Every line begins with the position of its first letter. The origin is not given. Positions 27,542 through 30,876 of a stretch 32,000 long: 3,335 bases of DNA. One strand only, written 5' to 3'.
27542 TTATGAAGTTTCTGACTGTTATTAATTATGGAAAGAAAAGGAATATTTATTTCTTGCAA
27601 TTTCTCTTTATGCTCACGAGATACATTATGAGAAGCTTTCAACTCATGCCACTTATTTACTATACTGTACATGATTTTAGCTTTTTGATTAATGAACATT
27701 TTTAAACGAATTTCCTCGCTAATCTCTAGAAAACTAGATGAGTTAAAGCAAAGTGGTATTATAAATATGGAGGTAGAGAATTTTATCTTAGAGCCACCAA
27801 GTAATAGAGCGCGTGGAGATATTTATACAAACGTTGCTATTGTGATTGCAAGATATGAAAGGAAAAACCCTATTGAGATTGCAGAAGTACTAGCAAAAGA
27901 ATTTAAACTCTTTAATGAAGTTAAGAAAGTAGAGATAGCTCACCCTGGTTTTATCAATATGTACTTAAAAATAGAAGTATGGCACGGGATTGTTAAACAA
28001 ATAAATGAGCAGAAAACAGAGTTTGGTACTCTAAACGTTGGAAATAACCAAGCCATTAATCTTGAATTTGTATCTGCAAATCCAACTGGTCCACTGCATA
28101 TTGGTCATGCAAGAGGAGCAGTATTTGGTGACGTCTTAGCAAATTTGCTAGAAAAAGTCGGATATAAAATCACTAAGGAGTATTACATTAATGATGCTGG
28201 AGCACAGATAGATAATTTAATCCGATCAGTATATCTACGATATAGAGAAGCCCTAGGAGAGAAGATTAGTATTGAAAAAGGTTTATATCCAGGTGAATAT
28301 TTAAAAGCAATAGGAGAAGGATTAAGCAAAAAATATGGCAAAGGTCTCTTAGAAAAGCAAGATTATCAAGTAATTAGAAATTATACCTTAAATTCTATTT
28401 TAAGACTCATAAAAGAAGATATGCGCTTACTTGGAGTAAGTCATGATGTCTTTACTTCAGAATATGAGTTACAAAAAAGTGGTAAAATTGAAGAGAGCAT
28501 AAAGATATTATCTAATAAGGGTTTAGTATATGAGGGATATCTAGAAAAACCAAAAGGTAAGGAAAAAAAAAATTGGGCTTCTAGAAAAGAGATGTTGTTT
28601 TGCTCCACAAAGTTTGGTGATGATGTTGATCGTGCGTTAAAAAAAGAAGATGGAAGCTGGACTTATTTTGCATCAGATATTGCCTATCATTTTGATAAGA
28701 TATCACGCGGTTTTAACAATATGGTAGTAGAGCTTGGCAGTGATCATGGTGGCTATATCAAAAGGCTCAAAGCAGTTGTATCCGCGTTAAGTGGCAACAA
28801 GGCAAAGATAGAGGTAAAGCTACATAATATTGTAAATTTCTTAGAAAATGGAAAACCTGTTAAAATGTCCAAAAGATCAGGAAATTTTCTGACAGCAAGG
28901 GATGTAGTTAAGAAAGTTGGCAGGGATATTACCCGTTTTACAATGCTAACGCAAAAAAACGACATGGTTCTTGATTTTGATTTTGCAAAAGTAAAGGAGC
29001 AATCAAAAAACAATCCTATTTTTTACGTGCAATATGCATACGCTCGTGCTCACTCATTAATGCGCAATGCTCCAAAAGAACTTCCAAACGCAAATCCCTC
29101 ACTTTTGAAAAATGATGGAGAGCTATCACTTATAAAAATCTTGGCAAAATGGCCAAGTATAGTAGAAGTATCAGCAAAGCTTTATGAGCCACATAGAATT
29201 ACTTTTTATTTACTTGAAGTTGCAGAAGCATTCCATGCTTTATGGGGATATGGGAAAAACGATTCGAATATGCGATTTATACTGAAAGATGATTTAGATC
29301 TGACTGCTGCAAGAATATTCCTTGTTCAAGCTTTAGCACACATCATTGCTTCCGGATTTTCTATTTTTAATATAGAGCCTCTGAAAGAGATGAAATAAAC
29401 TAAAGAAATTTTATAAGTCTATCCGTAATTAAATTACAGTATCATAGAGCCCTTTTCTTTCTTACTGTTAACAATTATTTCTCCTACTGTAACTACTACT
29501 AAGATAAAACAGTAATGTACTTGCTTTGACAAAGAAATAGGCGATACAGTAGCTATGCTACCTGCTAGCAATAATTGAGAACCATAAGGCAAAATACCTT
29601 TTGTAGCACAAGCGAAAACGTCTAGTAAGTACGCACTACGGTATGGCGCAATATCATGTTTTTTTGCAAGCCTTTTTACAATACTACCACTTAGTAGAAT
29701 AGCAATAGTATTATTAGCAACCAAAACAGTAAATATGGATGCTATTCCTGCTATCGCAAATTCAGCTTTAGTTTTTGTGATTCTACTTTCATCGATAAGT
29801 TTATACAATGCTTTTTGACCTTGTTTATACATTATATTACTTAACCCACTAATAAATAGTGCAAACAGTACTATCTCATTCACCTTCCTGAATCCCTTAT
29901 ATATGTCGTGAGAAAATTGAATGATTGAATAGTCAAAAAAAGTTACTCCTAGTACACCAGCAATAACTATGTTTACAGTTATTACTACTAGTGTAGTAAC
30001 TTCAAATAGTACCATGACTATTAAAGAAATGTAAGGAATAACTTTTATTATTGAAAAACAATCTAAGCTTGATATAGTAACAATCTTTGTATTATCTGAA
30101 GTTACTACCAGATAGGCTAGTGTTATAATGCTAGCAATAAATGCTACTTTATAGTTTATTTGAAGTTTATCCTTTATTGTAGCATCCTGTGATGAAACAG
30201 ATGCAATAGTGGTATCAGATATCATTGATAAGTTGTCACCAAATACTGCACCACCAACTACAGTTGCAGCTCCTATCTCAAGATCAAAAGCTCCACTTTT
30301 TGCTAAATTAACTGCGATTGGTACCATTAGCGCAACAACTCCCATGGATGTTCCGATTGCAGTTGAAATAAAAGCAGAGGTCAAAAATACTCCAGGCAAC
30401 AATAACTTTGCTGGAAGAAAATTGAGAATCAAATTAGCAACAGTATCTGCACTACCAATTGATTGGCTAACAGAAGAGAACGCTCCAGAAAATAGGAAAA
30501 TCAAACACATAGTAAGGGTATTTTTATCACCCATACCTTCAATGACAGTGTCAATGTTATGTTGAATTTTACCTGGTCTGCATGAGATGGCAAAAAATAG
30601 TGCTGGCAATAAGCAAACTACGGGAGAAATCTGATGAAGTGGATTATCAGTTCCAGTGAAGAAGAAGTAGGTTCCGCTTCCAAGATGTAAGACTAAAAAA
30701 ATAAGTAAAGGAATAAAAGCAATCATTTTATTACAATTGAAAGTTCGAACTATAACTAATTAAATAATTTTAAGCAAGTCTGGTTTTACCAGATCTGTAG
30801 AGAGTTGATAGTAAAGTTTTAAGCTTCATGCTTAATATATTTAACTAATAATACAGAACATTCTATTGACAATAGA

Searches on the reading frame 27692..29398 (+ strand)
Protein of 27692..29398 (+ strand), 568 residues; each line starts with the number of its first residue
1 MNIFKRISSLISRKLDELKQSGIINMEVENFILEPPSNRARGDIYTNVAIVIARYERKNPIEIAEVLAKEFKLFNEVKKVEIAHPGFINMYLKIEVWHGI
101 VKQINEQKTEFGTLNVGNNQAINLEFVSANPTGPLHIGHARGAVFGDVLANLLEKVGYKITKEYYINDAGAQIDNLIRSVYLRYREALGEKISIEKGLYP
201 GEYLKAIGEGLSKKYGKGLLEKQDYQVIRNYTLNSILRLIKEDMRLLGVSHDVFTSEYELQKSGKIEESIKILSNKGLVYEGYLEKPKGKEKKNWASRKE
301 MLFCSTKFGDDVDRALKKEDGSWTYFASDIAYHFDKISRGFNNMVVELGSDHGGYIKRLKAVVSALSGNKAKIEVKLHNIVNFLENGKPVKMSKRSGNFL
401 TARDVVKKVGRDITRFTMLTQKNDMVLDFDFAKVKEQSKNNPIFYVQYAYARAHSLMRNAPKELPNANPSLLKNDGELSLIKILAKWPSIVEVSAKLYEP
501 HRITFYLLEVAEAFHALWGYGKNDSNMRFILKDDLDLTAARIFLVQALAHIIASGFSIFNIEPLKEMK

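Call 33: search_protein_families(library=ncbifam, max_evalue=0.00001, proteins=[window:27692-29398:+])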
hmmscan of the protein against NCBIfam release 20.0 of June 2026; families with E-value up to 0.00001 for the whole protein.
window:27692-29398:+ (568 aa): 9 families
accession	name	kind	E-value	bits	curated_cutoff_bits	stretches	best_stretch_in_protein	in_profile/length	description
TIGR00456.1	argS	equivalog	1.5e-107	360.3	261.65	1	9-567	3-569/569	arginine--tRNA ligase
NF002447.0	PRK01611.3-4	equivalog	5e-52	177.1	460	2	6-338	4-323/613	arginine--tRNA ligase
NF002446.0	PRK01611.3-3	equivalog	2.8e-47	161.4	399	2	19-181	19-176/636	arginine--tRNA ligase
NF045898.1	ArgS_rel_codon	equivalog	7.2e-35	121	340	2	30-161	30-151/327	ArgS-related anticodon-binding protein NrtL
TIGR00435.1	cysS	equivalog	2e-11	43.7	340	0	370-445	247-319/466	cysteine--tRNA ligase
NF008957.0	PRK12300.1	subfamily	2.1e-07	29.3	677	0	390-438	625-672/946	leucine--tRNA ligase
TIGR00422.1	valS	equivalog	6.3e-07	27.8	612.1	0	375-439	513-575/863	valine--tRNA ligase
TIGR00398.1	metG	equivalog_domain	5.5e-06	25.4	336.35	0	389-436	325-371/530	methionine--tRNA ligase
TIGR00395.1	leuS_arch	equivalog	8.4e-06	24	648.5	0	390-446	619-674/938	leucine--tRNA ligase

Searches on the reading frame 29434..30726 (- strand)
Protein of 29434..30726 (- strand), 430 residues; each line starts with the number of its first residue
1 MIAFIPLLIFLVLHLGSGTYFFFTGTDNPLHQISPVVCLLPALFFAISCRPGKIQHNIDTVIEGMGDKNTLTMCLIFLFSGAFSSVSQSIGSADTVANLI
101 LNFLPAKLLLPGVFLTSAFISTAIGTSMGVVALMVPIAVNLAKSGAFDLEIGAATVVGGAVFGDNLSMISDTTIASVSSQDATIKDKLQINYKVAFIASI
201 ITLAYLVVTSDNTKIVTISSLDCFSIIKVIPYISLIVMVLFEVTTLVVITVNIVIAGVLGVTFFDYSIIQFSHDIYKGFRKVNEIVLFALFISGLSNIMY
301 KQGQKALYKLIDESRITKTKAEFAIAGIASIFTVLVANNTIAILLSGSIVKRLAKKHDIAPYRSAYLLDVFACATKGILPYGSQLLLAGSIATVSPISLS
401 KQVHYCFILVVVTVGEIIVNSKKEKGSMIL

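Call 33: search_protein_families(library=ncbifam, max_evalue=0.00001, proteins=[window:29434-30726:-])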
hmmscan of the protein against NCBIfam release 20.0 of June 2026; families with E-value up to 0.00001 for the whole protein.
window:29434-30726:- (430 aa): 2 families
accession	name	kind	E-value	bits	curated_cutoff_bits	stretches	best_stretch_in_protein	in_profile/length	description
TIGR00931.1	antiport_nhaC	equivalog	2.5e-10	39.7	370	1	3-413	8-440/454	Na+/H+ antiporter NhaC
NF000013.1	tet_NaH_anti_35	exception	1.2e-08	34.6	750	1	65-212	186-337/369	tetracycline efflux Na+/H+ antiporter family transporter Tet(35)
